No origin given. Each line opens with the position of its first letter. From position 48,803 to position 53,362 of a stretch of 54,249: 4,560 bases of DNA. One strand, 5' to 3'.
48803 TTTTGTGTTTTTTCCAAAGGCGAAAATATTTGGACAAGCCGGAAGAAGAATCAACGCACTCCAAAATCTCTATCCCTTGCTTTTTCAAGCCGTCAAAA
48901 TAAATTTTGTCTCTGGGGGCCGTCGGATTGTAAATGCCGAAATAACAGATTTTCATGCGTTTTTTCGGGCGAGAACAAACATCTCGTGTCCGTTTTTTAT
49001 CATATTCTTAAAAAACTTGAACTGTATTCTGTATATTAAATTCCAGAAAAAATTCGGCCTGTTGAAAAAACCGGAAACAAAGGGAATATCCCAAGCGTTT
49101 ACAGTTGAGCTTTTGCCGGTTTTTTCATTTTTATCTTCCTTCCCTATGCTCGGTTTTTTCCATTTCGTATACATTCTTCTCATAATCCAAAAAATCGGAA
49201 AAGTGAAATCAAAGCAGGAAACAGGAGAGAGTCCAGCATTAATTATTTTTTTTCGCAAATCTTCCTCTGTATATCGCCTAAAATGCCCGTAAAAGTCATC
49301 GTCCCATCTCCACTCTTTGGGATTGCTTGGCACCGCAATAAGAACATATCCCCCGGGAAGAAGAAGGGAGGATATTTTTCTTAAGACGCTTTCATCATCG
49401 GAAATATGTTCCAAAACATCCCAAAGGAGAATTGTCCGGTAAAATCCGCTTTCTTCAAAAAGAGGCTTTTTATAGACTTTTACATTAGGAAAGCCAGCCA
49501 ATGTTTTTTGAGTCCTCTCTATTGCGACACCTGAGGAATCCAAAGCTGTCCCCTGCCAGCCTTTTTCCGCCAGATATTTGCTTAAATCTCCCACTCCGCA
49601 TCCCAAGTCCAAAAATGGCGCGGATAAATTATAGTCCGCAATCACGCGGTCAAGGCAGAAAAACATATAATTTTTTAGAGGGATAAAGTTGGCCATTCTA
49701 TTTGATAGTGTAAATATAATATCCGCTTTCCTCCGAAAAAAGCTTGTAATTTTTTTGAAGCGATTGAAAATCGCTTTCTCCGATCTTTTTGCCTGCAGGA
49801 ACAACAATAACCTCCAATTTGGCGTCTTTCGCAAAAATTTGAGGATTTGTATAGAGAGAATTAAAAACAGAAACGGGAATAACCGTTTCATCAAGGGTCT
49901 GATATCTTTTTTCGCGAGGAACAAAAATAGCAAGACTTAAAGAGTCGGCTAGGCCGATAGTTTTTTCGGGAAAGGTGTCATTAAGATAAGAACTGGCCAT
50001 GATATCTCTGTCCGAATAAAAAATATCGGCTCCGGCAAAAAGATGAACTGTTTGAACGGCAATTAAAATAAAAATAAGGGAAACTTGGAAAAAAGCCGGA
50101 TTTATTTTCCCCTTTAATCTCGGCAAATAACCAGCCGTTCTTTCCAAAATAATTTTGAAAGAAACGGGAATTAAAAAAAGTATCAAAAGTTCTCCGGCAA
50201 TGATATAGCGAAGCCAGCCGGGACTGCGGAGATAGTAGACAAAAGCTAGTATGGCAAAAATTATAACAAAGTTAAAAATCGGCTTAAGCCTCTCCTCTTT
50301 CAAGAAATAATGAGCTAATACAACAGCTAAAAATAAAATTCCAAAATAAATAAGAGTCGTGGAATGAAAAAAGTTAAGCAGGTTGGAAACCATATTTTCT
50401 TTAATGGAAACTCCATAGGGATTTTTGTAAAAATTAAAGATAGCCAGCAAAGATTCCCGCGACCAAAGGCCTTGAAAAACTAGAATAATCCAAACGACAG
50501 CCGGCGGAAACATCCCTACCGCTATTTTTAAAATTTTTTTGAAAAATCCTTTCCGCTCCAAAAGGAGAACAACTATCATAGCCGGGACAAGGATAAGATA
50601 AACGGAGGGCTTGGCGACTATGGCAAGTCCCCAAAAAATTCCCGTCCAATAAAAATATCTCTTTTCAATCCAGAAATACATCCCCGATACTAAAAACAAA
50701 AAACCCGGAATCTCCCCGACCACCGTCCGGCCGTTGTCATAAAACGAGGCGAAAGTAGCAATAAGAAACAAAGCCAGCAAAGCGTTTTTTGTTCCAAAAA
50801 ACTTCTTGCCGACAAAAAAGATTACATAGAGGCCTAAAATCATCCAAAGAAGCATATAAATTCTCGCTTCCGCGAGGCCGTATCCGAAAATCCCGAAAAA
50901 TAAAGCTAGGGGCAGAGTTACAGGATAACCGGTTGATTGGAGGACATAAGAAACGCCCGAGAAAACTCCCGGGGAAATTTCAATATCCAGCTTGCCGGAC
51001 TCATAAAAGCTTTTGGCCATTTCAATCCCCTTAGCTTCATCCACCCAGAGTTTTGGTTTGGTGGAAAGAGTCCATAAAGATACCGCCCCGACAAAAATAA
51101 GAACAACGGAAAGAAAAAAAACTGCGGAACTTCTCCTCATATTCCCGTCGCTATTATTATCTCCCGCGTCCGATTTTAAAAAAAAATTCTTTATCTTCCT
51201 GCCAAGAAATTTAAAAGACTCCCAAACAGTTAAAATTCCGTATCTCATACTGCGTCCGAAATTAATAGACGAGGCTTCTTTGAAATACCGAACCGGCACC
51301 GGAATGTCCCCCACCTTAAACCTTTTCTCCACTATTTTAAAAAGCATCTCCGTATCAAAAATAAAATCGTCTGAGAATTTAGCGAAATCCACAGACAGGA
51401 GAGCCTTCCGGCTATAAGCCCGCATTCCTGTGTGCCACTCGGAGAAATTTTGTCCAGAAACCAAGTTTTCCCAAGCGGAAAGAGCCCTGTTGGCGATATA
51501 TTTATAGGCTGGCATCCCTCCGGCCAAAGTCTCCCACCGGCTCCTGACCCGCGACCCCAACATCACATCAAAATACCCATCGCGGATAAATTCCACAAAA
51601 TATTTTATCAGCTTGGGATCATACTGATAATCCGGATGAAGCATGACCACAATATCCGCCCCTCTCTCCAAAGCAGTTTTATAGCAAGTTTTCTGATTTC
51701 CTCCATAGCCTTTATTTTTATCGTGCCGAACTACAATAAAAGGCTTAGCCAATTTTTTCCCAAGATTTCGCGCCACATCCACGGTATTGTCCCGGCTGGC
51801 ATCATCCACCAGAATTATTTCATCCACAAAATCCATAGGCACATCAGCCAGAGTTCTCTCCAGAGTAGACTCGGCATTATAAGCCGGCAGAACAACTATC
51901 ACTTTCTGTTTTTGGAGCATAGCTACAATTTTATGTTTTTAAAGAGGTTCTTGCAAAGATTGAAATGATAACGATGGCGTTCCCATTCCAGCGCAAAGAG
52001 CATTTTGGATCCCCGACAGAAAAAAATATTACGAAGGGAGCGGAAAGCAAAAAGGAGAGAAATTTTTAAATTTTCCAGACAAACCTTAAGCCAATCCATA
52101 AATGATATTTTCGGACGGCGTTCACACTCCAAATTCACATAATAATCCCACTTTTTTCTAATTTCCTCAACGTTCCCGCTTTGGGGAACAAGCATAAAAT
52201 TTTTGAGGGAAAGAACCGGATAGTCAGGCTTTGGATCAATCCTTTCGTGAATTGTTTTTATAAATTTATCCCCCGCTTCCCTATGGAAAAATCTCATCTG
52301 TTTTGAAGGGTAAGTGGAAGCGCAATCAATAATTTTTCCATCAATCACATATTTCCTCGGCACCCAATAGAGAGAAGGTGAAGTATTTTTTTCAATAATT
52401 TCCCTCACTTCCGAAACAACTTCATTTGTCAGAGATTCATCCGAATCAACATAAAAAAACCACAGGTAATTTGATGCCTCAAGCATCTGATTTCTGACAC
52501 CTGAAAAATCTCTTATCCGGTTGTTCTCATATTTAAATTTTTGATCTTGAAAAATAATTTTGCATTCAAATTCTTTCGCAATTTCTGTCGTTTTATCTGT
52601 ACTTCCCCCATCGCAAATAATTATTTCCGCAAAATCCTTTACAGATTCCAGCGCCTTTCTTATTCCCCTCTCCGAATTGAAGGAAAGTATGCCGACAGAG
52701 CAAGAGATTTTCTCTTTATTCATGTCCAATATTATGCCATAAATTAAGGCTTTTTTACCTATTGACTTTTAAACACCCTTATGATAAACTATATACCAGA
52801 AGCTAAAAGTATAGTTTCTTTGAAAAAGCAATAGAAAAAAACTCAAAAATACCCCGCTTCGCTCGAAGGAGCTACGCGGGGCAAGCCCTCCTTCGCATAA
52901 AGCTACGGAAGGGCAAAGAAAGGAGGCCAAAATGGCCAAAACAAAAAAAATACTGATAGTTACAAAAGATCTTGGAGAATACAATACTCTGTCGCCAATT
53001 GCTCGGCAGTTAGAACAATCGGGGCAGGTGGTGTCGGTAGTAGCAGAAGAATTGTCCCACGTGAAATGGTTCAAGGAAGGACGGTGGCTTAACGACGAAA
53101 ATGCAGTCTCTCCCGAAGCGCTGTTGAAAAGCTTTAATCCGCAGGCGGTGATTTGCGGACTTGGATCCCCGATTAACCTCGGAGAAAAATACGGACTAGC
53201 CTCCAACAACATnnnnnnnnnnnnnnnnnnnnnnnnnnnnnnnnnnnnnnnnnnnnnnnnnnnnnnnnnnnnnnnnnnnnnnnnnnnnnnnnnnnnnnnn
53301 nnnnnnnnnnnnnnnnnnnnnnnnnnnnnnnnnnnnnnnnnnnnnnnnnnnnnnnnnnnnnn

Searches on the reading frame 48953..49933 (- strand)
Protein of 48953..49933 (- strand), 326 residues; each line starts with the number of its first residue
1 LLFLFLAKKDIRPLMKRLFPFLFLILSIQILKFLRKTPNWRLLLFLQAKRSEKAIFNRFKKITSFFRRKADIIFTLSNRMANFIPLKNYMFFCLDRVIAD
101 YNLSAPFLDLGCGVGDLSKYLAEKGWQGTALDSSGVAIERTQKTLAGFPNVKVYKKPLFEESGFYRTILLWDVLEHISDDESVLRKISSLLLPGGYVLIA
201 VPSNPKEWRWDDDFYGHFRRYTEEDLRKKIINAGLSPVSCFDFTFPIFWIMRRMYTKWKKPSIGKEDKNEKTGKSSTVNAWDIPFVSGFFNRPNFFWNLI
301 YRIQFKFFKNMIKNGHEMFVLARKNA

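Call 58: search_protein_families(library=pfam, proteins=[window:48953-49933:-], max_evalue=0.0001)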
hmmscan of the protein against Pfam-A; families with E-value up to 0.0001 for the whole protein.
window:48953-49933:- (326 aa): 5 families
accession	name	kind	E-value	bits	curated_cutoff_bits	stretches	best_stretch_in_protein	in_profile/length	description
PF13489.12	Methyltransf_23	-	4.3e-21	75.8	27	1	102-238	21-162/164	Methyltransferase domain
PF08242.18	Methyltransf_12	-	1.7e-12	48.3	30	1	108-196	1-97/98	Methyltransferase domain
PF13847.12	Methyltransf_31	-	2.7e-10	40.6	27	1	106-215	6-129/145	Methyltransferase domain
PF13649.12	Methyltransf_25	-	4.5e-10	40.5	27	1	108-195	2-97/97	Methyltransferase domain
PF08241.18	Methyltransf_11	-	1.4e-09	38.9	21.2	1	108-199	1-95/95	Methyltransferase domain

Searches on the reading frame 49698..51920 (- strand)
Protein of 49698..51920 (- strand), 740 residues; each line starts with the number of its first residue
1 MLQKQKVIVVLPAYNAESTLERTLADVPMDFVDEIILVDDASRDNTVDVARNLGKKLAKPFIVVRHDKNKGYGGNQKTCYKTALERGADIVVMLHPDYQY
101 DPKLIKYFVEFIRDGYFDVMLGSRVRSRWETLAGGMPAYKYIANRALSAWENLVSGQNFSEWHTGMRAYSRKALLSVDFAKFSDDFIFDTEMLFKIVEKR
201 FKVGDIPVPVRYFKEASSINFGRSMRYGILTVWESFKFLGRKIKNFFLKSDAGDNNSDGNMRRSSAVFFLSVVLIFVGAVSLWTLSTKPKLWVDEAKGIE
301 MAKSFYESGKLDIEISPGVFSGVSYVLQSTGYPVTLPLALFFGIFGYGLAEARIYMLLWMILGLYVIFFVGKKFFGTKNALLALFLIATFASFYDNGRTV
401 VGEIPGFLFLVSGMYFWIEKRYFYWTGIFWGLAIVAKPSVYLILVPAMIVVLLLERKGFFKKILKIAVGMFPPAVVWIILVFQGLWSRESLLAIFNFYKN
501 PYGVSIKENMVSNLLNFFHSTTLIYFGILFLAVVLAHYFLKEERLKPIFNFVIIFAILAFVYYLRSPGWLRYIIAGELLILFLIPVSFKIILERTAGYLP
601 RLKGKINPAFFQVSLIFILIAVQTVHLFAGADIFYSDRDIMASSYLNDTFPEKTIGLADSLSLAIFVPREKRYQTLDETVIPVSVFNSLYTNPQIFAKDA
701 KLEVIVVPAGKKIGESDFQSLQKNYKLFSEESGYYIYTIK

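Call 58: search_protein_families(library=pfam, proteins=[window:49698-51920:-], max_evalue=0.0001)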
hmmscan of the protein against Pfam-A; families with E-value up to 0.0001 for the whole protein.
window:49698-51920:- (740 aa): 2 families
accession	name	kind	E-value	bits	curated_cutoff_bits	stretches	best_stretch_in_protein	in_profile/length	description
PF00535.33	Glycos_transf_2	-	1.7e-22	80.5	23.3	1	9-137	2-128/168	Glycosyl transferase family 2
PF13231.12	PMT_2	-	1.7e-10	41.8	26.1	1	338-470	10-148/160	Dolichyl-phosphate-mannose-protein mannosyltransferase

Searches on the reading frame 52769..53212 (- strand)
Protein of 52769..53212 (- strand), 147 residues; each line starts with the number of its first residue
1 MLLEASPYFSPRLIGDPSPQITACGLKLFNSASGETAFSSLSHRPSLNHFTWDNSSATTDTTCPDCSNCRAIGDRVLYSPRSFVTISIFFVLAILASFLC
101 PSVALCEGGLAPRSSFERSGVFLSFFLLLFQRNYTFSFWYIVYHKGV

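Call 67: find_encoding_contigs(protein=window:52769-53212:-, flank=10000, max_places=2)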
Protein window:52769-53212:- (147 aa): no gene with exactly this product is on record in the collection.
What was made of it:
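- Tried and rejected: The look-up meant to reach beyond the window's 3' end failed because the ORF is not on record (call 67).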
